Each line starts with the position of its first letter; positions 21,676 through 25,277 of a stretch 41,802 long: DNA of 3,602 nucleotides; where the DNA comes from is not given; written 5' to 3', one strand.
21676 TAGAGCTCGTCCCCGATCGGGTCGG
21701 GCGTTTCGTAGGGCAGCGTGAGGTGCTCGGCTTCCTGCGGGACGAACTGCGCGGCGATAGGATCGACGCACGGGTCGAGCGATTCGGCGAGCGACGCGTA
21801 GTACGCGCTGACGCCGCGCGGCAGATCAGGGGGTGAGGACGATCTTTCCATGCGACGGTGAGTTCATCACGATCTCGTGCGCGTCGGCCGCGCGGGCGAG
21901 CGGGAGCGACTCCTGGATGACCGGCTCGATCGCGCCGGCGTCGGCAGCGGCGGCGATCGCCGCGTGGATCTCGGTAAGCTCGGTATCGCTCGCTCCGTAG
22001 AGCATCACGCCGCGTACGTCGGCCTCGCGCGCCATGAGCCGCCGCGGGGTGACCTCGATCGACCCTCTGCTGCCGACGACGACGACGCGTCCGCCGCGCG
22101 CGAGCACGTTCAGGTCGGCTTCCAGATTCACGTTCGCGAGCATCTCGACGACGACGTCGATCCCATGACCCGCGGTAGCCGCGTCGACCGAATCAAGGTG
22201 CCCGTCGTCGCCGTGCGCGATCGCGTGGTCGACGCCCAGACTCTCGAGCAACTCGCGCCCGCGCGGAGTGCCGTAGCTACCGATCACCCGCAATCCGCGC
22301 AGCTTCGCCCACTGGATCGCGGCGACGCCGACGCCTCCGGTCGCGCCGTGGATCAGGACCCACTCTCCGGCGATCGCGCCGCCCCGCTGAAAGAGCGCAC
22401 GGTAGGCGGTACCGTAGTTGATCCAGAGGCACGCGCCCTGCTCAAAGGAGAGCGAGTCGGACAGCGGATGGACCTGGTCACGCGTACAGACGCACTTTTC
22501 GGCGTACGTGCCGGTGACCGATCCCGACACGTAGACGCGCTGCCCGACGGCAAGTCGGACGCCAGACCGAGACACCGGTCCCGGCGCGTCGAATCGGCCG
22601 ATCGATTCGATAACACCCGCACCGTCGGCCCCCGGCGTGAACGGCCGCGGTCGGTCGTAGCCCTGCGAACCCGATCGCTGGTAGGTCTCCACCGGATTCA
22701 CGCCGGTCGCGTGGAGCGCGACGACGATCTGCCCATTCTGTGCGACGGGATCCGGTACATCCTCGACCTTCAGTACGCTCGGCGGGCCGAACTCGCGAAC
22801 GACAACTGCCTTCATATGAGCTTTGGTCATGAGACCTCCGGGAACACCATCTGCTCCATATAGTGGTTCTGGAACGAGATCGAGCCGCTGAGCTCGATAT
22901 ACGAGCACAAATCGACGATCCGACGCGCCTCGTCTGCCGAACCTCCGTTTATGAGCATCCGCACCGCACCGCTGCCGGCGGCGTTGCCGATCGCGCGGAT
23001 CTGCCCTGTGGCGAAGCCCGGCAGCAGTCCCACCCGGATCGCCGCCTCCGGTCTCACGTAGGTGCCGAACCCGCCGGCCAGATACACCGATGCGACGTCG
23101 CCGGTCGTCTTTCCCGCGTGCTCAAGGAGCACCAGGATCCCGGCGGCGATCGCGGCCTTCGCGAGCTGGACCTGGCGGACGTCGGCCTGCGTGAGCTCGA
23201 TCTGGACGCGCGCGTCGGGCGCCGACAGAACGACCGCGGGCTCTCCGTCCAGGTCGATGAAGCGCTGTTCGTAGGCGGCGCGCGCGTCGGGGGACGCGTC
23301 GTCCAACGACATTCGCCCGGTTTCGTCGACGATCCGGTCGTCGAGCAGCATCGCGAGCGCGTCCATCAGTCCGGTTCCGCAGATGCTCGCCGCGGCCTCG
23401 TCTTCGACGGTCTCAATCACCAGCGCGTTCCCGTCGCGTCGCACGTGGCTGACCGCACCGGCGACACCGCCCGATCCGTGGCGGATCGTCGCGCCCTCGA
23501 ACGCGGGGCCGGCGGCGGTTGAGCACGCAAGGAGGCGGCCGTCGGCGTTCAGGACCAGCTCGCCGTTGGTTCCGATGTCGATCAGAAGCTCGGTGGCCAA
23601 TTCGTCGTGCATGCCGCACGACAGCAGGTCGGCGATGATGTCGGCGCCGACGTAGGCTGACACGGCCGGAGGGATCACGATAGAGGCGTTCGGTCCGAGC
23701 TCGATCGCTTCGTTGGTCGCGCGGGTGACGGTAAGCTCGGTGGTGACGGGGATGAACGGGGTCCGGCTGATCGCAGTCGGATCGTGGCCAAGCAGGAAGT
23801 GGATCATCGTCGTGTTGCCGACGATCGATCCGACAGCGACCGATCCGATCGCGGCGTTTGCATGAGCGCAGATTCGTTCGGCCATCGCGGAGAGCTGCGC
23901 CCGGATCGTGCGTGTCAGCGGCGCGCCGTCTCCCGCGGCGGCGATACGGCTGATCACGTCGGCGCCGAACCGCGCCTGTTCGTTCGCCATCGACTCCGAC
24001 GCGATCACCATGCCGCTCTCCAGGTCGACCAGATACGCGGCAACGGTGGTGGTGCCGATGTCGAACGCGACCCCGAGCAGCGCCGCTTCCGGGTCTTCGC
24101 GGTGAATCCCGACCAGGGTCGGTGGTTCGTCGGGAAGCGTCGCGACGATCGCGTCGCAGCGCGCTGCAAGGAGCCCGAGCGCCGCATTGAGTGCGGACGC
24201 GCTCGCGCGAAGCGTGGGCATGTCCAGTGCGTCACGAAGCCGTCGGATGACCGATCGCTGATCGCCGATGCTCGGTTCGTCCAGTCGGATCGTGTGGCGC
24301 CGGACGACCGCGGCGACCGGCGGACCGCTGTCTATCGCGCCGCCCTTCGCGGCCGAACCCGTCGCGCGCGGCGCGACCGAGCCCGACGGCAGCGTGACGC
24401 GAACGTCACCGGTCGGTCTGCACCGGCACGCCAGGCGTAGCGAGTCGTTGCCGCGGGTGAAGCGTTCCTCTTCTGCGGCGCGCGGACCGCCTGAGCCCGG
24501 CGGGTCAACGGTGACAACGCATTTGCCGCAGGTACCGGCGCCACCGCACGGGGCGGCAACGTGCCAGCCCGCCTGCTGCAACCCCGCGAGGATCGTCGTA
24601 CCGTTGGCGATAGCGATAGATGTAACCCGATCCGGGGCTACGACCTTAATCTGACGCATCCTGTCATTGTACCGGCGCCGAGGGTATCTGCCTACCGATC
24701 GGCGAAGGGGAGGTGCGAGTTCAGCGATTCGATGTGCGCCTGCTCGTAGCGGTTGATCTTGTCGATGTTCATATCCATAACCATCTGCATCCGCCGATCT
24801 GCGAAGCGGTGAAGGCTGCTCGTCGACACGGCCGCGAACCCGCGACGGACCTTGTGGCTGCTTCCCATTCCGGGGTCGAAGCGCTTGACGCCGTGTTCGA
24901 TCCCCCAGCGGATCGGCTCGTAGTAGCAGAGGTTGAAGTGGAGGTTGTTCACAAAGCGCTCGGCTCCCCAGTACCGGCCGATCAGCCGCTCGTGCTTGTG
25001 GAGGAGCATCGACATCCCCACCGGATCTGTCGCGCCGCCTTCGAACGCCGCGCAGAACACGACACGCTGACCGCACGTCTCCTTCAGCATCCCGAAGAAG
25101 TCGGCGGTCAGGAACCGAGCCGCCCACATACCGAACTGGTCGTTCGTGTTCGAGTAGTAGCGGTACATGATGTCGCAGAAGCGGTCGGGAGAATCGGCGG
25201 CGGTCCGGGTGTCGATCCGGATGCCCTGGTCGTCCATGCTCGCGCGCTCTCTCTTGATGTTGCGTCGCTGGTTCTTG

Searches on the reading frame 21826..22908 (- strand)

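Call 71: search_protein_families(library=pfam, proteins=[window:21826-22908:-], max_evalue=0.00001)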
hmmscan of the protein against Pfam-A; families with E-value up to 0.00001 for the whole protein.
window:21826-22908:- (360 aa): 3 families
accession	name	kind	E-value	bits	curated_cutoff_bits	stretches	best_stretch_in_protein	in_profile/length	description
PF00107.32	ADH_zinc_N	-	2.5e-24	86.1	31.8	1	192-309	1-120/129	Zinc-binding dehydrogenase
PF13602.12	ADH_zinc_N_2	-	1.6e-19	71.6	27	1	224-358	1-134/134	Zinc-binding dehydrogenase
PF08240.17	ADH_N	-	9.9e-10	39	23.5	1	58-150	2-103/104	Alcohol dehydrogenase GroES-like domain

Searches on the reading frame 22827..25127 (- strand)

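Call 72: search_protein_families(library=pfam, proteins=[window:22827-25127:-], max_evalue=0.00001)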
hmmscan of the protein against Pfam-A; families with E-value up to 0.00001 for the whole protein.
window:22827-25127:- (766 aa): 3 families
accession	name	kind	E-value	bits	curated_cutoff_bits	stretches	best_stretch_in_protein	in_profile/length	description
PF14574.11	RACo_C_ter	-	6.8e-66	222.4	27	1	512-764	2-251/261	C-terminal domain of RACo the ASKHA domain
PF17651.6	Raco_middle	-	5.3e-48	163.2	26.8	1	351-508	1-162/163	RACo middle region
PF00111.32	Fer2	-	4.1e-08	33.5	21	1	171-239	10-77/77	2Fe-2S iron-sulfur cluster binding domain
